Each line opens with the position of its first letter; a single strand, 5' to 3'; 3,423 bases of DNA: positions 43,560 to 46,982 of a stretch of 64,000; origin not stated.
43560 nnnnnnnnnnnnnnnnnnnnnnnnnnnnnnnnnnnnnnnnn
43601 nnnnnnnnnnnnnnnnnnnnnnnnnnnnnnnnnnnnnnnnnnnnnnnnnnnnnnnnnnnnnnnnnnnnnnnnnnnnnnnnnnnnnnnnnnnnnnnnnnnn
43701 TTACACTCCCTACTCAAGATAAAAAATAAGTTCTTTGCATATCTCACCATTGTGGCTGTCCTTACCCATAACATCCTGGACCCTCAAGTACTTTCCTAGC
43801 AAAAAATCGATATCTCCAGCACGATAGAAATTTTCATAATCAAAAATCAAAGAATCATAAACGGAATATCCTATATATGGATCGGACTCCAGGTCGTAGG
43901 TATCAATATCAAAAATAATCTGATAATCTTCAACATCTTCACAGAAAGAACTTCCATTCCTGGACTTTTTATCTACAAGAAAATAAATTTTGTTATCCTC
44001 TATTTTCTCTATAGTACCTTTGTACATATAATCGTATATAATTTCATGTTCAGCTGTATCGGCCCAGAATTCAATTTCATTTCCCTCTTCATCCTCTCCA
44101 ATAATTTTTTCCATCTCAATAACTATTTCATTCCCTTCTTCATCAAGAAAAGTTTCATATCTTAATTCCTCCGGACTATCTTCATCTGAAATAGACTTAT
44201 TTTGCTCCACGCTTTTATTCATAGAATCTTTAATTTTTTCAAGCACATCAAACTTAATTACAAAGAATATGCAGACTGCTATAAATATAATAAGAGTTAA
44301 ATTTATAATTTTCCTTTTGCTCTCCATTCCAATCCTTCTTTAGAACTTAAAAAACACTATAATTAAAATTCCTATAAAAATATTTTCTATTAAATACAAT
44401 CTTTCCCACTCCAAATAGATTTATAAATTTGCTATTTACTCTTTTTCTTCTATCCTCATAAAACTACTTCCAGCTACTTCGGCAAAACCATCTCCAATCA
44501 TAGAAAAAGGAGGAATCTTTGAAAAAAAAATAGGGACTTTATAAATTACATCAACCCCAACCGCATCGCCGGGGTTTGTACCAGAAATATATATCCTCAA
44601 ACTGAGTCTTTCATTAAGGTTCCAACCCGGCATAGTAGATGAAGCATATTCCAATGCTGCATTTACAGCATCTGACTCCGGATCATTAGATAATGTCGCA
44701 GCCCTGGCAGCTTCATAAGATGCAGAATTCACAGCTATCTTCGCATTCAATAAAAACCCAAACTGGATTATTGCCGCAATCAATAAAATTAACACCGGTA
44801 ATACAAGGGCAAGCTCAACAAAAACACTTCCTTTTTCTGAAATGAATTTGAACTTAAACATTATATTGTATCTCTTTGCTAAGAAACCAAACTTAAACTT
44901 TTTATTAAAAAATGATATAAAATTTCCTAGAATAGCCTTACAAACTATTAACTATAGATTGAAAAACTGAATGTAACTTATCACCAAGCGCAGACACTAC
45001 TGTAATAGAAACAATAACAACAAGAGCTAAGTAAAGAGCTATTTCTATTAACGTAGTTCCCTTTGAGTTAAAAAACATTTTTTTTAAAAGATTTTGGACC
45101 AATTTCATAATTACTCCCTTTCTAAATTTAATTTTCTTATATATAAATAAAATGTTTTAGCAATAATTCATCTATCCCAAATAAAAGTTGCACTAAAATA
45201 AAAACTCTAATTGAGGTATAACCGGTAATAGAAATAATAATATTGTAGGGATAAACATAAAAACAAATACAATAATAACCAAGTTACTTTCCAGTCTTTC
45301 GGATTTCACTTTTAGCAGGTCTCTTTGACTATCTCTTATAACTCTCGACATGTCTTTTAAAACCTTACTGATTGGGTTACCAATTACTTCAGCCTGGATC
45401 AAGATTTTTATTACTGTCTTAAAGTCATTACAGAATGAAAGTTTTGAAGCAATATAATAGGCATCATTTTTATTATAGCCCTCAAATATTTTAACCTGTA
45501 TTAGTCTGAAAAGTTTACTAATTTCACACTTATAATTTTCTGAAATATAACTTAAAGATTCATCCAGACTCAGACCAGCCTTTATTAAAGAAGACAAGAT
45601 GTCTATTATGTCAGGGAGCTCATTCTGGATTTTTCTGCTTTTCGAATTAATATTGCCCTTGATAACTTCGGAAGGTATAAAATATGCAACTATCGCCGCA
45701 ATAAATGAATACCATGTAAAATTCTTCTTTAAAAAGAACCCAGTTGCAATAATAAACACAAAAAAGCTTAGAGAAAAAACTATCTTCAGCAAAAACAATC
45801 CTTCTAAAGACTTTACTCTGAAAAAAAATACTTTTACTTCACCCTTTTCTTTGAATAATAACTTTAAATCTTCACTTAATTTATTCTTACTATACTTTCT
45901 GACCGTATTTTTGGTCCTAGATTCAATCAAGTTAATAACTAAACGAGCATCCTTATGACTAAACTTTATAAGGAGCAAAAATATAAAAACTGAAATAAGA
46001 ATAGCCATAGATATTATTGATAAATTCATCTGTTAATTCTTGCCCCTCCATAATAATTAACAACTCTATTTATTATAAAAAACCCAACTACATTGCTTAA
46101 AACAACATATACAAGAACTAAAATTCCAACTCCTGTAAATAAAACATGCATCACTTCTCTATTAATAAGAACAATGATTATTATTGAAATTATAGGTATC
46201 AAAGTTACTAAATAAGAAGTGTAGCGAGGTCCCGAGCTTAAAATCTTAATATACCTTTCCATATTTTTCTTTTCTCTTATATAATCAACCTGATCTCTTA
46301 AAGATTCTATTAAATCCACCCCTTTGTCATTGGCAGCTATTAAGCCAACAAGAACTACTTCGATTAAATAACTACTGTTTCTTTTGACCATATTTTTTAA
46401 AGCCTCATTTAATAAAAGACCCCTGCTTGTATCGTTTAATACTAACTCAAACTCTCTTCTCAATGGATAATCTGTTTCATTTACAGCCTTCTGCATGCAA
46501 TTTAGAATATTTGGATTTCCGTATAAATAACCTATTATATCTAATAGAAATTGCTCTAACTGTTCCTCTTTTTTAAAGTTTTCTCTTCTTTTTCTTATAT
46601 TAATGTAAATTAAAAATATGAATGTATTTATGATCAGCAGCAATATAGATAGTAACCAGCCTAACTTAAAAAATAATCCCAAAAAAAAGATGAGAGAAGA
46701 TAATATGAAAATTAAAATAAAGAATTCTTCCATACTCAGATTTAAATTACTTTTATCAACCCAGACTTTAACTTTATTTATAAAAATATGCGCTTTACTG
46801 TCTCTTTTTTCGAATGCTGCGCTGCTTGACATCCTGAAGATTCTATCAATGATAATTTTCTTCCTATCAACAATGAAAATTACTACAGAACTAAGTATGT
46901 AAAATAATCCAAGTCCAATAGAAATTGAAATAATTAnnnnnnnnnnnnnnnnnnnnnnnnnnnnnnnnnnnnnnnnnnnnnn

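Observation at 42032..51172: Complete secretin-less Tad/Flp pilus locus forming the core of an apparent accessory island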

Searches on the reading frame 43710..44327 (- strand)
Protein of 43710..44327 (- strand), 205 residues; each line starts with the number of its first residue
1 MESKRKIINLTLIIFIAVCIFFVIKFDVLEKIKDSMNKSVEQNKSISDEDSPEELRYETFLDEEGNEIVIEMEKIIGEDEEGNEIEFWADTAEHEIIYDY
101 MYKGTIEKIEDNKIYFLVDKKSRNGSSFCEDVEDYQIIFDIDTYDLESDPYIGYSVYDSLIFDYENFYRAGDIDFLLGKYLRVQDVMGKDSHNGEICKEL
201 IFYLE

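Call 4: search_protein_families(library=pfam, proteins=[window:43710-44327:-], max_evalue=0.01)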
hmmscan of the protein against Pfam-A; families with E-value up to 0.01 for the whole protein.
window:43710-44327:- (205 aa): 0 families

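Call 9: search_protein_families(library=ncbifam, proteins=[window:43710-44327:-], max_evalue=0.01)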
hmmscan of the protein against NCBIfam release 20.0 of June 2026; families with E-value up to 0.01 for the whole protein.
window:43710-44327:- (205 aa): 2 families
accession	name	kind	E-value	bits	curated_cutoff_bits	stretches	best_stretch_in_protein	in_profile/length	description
NF047739.1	antiphage_MADS3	equivalog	0.0055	15.9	420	1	24-132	83-186/427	methylation-associated defense system AAA family ATPase MAD3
NF001968.0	PRK00750.1-2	equivalog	0.0063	15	648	1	40-104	266-323/528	lysine--tRNA ligase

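Call 28: find_homologous_proteins(query=window:43710-44327:-)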
Query window:43710-44327:- (205 aa): 97 proteins with E <= 0.001 among 298 candidates.
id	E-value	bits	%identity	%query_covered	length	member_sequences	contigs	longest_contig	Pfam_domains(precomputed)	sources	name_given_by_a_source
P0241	4.0e-126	437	100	100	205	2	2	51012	-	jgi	-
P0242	4.2e-109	381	84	100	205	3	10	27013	-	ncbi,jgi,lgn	-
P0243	1.2e-94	334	78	100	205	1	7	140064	-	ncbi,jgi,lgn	jgi:hypothetical protein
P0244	8.6e-82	292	67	100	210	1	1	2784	-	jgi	-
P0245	2.2e-77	278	64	100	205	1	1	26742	-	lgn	-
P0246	1.5e-68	249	58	100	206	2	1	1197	-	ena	-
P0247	5.9e-68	247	59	100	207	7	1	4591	-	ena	-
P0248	3.5e-67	244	58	99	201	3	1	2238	-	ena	-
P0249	6.1e-66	240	67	80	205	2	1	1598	-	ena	-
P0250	5.4e-64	234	57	100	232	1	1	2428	-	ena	-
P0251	1.0e-57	213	54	99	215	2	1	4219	-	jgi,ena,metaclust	metaclust:\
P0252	1.1e-57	213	56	99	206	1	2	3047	-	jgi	-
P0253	2.6e-57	212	54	100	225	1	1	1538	-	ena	-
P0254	6.1e-57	211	54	92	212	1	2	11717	-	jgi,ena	-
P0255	6.3e-57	211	50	98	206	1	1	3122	-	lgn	-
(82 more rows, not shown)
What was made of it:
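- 43710..44327 (-): Lineage-specific 205-aa protein: an N-terminal transmembrane helix (2-25), a helix (28-44), an acidic linker, and a compact all-beta domain (55-203). 97 homologues, all from this lineage (call 28).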

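Call 43: predict_structure(alignment_id=A2)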
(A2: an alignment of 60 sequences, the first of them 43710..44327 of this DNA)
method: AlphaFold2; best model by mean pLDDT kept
length: 205 residues; sequences in the alignment: 60
mean_pLDDT: 87.2   pTM: 0.66
mean pLDDT of the five models: 87.2, 86.6, 86.3, 84.4, 83.7
residues with pLDDT >= 90: 135; 70-90: 42; 50-70: 17; < 50: 11
segments of 3 or more residues with pLDDT < 50: 39-45, 47-50
pLDDT, mean of each block of 10 residues (from residue 1): 73 89 76 56 45 83 92 92 93 94 97 98 89 96 92 92 95 97 96 95 91
secondary structure, 60 per line:
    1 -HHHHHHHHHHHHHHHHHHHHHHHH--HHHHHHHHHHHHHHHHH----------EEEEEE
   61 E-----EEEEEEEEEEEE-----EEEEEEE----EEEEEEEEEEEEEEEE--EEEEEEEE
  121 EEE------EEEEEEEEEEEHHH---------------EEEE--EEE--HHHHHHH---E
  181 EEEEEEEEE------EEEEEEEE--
elements in order: H2-25 H28-44 E55-61 E67-78 E84-90 E95-110 E113-123 E130-140 E159-162 E165-167 H170-176 E180-189 E196-203
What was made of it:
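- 43710..44327 (-): AlphaFold2 mean pLDDT 87 (call 43).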

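Call 46: fold_search(model_id=the predicted structure, library=pdb)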
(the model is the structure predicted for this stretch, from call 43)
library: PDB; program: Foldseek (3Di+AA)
matches with E <= 10: 963; with E <= 0.001: 0
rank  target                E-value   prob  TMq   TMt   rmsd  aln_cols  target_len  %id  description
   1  9mrh_A                2.0e-01  0.08  0.14  0.10  16.5       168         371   11  Fluorescence lifetime-readout citrate sensor (released 2025-11-12)
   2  6ylo                  2.3e-01  0.12  0.17  0.16  17.7       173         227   16  mTurquoise2 - Directionality of Optical Properties of Fluorescent Proteins (released 2020-12-16)
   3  4ifd_I                2.4e-01  0.38  0.24  0.21  15.9       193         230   10  Crystal structure of an 11-subunit eukaryotic exosome complex bound to RNA (released 2013-02-06)
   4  2ydz                  2.5e-01  0.15  0.18  0.17  17.2       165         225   14  X-ray structure of the cyan fluorescent protein SCFP3A (K206A mutant) (released 2012-03-21)
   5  5okz_m                3.3e-01  0.44  0.23  0.25  14.7       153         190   11  Crystal Strucrure of the Mpp6 Exosome complex (released 2017-08-30)
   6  5j2o                  3.3e-01  0.14  0.18  0.17  17.8       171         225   13  Crystal structure of the cyan fluorescence protein Cerulean S175G mutant (released 2016-04-13)
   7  3ztf                  3.5e-01  0.14  0.18  0.16  17.8       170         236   14  X-ray Structure of the Cyan Fluorescent Protein mTurquoise2 (K206A mutant) (released 2012-03-21)
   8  4ar7                  3.9e-01  0.12  0.18  0.17  17.2       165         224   14  X-ray structure of the cyan fluorescent protein mTurquoise (released 2012-08-08)
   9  9mrh_B                3.9e-01  0.09  0.17  0.11  16.1       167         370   12  Fluorescence lifetime-readout citrate sensor (released 2025-11-12)
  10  5ox9                  4.6e-01  0.11  0.17  0.16  17.2       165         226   14  Structure of the Cyan Fluorescent Protein SCFP3A at pH 4.5 (released 2017-11-29)
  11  5okz_c                4.9e-01  0.35  0.24  0.24  13.9       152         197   10  Crystal Strucrure of the Mpp6 Exosome complex (released 2017-08-30)
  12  4h47                  4.9e-01  0.10  0.17  0.16  17.7       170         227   15  1.9 angstrom CyPet structure at pH5.2 (released 2013-09-18)
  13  6qq8                  4.9e-01  0.09  0.16  0.15  17.4       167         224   12  Cryogenic temperature structure of the fluorescent protein Cerulean recorded after an accumulated dose of 290 kGy (released 2019-06-19)
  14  5okz_S                5.1e-01  0.30  0.23  0.22  14.4       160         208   11  Crystal Strucrure of the Mpp6 Exosome complex (released 2017-08-30)
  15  3udg_B                5.7e-01  0.12  0.17  0.17  19.1       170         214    9  Structure of Deinococcus radiodurans SSB bound to ssDNA (released 2012-05-16)
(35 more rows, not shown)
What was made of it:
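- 43710..44327 (-): Best Foldseek match in PDB has E 0.2 (call 46).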

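Call 57: search_protein_families(library=padloc, proteins=[window:43710-44327:-], max_evalue=0.01)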
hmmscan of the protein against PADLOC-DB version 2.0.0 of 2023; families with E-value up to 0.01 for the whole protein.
window:43710-44327:- (205 aa): 0 families
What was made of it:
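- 43710..44327 (-): No Pfam, NCBIfam or PADLOC family (calls 4, 9, 57).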

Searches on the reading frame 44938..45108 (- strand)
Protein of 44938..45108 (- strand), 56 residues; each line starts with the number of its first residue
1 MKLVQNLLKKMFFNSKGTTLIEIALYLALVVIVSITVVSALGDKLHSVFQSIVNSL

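Call 4: search_protein_families(library=pfam, proteins=[window:44938-45108:-], max_evalue=0.01)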
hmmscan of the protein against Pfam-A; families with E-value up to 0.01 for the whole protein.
window:44938-45108:- (56 aa): 1 family
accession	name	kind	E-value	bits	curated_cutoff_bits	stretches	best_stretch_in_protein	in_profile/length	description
PF04964.19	Flp_Fap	-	2.6e-05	24.3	32.2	1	14-55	4-45/46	Flp/Fap pilin component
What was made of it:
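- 44938..45108 (-): Flp prepilin (56 aa). The predicted cleavage is after G17, giving a 39-aa mature pilin that starts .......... PF04964 at 2.6e-5, 24.3 bits, below the gathering score of 32.2 (call 4).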

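Call 9: search_protein_families(library=ncbifam, proteins=[window:44938-45108:-], max_evalue=0.01)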
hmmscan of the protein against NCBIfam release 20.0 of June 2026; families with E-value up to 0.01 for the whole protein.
window:44938-45108:- (56 aa): 0 families

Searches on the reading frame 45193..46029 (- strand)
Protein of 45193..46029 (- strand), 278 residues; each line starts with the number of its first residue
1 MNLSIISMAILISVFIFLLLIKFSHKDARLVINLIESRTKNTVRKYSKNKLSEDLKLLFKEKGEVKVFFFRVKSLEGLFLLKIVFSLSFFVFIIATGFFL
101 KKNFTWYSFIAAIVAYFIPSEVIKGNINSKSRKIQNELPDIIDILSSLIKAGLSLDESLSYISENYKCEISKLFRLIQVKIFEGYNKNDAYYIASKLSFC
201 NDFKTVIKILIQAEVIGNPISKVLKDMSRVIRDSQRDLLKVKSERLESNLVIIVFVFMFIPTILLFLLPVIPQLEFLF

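Call 4: search_protein_families(library=pfam, proteins=[window:45193-46029:-], max_evalue=0.01)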
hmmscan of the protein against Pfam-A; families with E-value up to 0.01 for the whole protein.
window:45193-46029:- (278 aa): 1 family
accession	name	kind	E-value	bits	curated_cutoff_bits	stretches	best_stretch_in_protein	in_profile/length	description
PF00482.28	T2SSF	-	7.4e-13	49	25.2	1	142-267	2-124/125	Type II secretion system (T2SS), protein F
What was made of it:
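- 45193..46029 (-): TadC platform protein (278 aa). It overlaps tadB by 4 nt. PF00482 at 7.4e-13 (call 4).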

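Call 9: search_protein_families(library=ncbifam, proteins=[window:45193-46029:-], max_evalue=0.01)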
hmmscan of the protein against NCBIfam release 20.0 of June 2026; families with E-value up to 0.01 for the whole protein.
window:45193-46029:- (278 aa): 2 families
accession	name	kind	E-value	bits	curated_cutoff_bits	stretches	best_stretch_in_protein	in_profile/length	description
NF007861.0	PRK10573.1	equivalog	0.00047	19.3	401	1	121-270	44-188/401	protein transport protein HofC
TIGR02120.1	GspF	equivalog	0.0024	17.2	424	1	136-274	63-193/401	type II secretion system inner membrane protein GspF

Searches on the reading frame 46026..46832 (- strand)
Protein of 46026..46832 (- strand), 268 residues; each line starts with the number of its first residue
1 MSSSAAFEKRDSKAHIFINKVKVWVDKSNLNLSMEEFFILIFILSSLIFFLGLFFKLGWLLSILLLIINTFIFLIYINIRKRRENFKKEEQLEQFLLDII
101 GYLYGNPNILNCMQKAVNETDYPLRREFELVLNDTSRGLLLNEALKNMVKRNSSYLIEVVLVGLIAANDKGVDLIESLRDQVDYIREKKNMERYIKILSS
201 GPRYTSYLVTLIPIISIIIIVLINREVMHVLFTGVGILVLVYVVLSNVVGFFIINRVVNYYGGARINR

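Call 4: search_protein_families(library=pfam, proteins=[window:46026-46832:-], max_evalue=0.01)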
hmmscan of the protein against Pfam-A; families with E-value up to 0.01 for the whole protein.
window:46026-46832:- (268 aa): 3 families
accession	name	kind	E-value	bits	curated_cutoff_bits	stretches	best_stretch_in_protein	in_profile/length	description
PF00482.28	T2SSF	-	1e-11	45.3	25.2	1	108-221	14-124/125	Type II secretion system (T2SS), protein F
PF07331.16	TctB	-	0.0016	19.1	29.1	0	35-80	67-105/137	Tripartite tricarboxylate transporter TctB family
PF01040.23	UbiA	-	0.0018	18.1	34.2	0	38-83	191-236/250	UbiA prenyltransferase family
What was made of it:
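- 46026..46832 (-): TadB platform protein (268 aa). PF00482 at 1e-11 (call 4).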

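Call 9: search_protein_families(library=ncbifam, proteins=[window:46026-46832:-], max_evalue=0.01)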
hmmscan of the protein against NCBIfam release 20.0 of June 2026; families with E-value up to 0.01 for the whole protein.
window:46026-46832:- (268 aa): 0 families
